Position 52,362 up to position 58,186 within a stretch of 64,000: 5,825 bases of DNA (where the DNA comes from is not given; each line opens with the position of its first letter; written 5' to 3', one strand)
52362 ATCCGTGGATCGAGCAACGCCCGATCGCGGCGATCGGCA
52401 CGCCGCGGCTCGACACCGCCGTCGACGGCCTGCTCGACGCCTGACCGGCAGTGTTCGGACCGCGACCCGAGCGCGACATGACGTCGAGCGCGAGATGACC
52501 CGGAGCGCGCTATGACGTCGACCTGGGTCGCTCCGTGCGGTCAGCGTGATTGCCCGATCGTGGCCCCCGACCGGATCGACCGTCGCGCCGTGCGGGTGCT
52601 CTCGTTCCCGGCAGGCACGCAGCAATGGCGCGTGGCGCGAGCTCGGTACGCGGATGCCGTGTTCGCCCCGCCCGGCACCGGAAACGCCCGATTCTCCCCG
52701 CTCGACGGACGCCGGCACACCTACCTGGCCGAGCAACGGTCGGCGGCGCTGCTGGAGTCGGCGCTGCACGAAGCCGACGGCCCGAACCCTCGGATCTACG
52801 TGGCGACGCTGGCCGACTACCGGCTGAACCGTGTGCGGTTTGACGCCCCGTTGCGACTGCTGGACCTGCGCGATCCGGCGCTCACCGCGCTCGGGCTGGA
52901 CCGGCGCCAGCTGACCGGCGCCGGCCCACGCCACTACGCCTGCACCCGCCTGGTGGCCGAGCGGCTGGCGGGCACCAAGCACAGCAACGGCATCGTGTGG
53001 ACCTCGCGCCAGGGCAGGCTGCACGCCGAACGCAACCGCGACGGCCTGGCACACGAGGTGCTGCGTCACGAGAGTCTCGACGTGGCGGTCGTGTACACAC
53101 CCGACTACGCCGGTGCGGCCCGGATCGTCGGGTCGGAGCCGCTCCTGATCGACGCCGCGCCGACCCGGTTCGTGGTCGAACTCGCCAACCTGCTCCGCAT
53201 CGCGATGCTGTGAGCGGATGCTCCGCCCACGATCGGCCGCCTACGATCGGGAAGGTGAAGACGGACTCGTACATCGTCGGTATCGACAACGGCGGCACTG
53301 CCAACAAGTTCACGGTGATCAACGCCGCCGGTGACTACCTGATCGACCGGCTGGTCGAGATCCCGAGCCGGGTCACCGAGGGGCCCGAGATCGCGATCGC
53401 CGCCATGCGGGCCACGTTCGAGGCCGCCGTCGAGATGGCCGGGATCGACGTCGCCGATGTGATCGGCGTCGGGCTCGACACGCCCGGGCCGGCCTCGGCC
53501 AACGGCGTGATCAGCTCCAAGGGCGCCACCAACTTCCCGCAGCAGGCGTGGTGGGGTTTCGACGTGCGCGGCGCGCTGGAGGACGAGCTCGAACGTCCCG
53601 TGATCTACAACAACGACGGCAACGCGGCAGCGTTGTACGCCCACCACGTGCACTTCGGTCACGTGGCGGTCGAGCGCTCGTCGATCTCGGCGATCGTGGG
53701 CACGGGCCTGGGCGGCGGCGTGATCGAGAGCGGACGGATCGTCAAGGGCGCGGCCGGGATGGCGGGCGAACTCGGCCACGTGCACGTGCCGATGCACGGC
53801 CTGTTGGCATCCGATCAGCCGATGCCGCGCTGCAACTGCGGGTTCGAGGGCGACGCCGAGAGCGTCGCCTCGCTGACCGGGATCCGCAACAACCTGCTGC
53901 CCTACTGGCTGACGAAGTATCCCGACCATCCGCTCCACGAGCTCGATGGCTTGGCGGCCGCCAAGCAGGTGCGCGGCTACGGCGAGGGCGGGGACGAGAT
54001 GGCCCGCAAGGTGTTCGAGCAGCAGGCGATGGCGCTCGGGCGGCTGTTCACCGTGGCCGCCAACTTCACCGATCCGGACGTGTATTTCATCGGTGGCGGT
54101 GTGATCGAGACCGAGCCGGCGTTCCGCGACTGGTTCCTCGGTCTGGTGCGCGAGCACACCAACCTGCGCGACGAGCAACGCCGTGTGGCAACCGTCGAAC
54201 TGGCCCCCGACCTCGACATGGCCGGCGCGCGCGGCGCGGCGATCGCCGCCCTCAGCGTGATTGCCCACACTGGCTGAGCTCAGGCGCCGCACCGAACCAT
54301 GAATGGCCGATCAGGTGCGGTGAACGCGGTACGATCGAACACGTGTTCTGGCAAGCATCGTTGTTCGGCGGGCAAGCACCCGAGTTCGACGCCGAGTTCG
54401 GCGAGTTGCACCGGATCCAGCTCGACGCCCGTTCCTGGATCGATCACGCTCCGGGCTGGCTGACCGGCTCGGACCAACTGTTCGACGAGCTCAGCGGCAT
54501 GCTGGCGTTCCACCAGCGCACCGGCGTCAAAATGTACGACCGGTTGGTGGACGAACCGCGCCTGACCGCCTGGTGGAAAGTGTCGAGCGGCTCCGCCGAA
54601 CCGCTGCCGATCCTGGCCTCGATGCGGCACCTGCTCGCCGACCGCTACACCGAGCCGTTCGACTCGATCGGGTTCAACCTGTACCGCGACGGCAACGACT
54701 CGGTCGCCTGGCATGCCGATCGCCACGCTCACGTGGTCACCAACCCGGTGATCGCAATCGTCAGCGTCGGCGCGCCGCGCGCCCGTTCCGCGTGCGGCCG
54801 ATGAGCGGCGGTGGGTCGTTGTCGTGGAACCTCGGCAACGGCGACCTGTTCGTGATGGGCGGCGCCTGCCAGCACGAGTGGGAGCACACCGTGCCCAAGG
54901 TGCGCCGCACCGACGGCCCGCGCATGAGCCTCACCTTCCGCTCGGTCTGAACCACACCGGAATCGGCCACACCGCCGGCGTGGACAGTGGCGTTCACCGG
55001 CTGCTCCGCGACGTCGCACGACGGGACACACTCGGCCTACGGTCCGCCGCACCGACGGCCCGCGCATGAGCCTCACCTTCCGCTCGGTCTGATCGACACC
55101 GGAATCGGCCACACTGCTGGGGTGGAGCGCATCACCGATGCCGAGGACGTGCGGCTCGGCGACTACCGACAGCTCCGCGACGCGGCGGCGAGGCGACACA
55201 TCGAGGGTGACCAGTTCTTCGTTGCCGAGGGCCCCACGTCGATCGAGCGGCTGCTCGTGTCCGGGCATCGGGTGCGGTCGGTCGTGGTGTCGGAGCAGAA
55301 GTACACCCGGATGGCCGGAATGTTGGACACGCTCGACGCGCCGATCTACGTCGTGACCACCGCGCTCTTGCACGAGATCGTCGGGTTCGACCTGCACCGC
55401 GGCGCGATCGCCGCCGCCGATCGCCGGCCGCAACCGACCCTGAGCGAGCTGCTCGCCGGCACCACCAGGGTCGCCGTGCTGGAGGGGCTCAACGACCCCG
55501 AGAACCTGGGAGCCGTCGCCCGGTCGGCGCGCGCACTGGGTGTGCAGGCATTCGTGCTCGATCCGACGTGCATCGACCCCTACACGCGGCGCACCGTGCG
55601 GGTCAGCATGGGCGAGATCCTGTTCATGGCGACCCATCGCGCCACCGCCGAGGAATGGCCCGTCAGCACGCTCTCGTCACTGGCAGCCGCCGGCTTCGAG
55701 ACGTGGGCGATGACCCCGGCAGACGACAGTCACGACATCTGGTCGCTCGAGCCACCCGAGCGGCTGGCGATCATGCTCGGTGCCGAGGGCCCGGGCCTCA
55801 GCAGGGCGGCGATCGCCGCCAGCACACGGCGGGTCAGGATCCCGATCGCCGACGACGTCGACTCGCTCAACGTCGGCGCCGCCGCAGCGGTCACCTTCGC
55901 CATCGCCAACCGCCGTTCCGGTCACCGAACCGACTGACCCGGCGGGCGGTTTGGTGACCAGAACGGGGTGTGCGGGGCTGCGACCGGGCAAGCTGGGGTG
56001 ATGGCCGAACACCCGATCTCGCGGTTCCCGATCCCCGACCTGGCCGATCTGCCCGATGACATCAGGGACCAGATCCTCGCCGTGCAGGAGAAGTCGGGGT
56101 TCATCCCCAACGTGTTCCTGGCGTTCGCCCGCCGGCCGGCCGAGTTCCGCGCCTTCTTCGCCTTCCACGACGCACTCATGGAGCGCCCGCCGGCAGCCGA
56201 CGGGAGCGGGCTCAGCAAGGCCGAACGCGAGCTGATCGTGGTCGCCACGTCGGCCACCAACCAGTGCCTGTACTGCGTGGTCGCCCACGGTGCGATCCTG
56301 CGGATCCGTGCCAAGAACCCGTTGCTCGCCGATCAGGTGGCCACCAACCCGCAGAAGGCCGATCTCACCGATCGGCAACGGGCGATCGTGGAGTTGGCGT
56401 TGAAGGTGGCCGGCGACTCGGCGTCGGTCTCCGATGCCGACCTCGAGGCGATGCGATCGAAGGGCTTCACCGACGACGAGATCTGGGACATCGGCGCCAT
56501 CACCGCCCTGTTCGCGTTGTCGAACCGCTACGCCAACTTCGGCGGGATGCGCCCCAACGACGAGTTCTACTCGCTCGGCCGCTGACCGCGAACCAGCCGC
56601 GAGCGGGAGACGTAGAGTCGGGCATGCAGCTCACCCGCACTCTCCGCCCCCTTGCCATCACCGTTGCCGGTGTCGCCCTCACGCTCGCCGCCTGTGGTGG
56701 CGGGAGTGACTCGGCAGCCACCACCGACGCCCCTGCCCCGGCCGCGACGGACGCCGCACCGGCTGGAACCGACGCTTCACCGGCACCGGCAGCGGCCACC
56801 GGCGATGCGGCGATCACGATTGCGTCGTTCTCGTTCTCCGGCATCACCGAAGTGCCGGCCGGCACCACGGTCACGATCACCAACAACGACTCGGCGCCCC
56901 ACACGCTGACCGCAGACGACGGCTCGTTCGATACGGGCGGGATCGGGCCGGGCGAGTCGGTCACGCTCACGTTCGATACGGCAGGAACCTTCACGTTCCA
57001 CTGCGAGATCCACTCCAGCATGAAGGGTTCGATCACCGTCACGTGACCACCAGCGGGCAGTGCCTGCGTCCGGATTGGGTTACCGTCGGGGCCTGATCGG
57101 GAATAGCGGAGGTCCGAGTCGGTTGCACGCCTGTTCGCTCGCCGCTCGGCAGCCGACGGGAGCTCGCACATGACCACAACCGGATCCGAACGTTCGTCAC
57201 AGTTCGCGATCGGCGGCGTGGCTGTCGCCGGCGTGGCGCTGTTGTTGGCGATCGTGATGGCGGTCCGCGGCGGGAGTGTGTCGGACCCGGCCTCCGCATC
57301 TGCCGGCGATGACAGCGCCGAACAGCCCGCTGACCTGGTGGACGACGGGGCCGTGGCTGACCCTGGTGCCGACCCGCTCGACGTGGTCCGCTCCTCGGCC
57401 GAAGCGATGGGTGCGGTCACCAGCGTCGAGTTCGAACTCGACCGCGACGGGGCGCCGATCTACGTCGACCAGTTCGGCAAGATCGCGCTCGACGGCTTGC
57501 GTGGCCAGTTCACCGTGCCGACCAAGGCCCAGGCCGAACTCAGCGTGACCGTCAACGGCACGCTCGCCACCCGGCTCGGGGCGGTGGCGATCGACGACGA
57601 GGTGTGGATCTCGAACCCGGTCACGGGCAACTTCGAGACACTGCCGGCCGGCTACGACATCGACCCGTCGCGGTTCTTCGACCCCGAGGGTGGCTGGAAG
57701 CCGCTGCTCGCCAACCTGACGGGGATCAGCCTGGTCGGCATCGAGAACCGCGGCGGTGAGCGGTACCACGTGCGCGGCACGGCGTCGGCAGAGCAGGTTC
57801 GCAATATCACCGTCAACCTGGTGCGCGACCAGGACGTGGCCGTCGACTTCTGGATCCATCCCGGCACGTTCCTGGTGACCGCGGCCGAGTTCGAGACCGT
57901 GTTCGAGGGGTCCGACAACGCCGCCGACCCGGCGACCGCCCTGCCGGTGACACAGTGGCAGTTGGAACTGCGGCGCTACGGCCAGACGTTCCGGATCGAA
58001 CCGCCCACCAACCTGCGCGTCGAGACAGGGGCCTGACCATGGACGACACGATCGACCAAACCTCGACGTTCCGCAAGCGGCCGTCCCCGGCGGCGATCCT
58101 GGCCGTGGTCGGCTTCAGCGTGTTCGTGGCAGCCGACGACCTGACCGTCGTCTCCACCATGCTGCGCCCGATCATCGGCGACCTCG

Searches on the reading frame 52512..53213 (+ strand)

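Call 73: search_protein_families(library=pfam, proteins=[window:52512-53213:+], max_evalue=0.001)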
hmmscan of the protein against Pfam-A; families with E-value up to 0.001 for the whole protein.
window:52512-53213:+ (233 aa): 1 family
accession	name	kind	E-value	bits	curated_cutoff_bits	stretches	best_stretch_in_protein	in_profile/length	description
PF08808.17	RES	-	5.2e-11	43.3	23.2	1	39-167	3-125/157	RES domain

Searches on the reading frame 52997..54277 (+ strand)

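Call 73: search_protein_families(library=pfam, proteins=[window:52997-54277:+], max_evalue=0.001)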
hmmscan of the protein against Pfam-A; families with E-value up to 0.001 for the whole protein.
window:52997-54277:+ (426 aa): 2 families
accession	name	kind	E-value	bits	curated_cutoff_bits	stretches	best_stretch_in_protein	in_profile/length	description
PF00480.26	ROK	-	7.6e-40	137.7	22.9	1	94-418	2-291/294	ROK family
PF01869.26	BcrAD_BadFG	-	0.00017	21.7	31.5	1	94-169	1-62/271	BadF/BadG/BcrA/BcrD ATPase family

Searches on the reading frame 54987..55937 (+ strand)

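Call 73: search_protein_families(library=pfam, proteins=[window:54987-55937:+], max_evalue=0.001)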
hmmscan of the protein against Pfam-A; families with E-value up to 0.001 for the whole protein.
window:54987-55937:+ (316 aa): 1 family
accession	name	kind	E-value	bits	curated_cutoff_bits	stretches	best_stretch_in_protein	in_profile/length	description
PF00588.24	SpoU_methylase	-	3.2e-28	99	29.7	1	162-303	3-140/142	SpoU rRNA Methylase family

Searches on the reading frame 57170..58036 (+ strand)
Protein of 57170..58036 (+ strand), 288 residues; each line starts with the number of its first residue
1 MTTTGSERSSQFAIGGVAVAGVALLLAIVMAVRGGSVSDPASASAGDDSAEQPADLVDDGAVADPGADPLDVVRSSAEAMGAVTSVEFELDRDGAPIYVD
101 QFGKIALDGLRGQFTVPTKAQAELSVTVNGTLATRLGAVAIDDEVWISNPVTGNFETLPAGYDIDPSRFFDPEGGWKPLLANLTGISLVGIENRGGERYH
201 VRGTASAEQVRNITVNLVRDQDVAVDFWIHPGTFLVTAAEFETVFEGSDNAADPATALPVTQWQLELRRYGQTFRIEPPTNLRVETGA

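Call 73: search_protein_families(library=pfam, proteins=[window:57170-58036:+], max_evalue=0.001)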
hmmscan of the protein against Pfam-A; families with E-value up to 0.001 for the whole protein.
window:57170-58036:+ (288 aa): 1 family
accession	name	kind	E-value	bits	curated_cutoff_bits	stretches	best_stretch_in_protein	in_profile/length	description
PF07161.20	LppX_LprAFG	-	2.8e-18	66.9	24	1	68-231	1-160/192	LppX_LprAFG lipoprotein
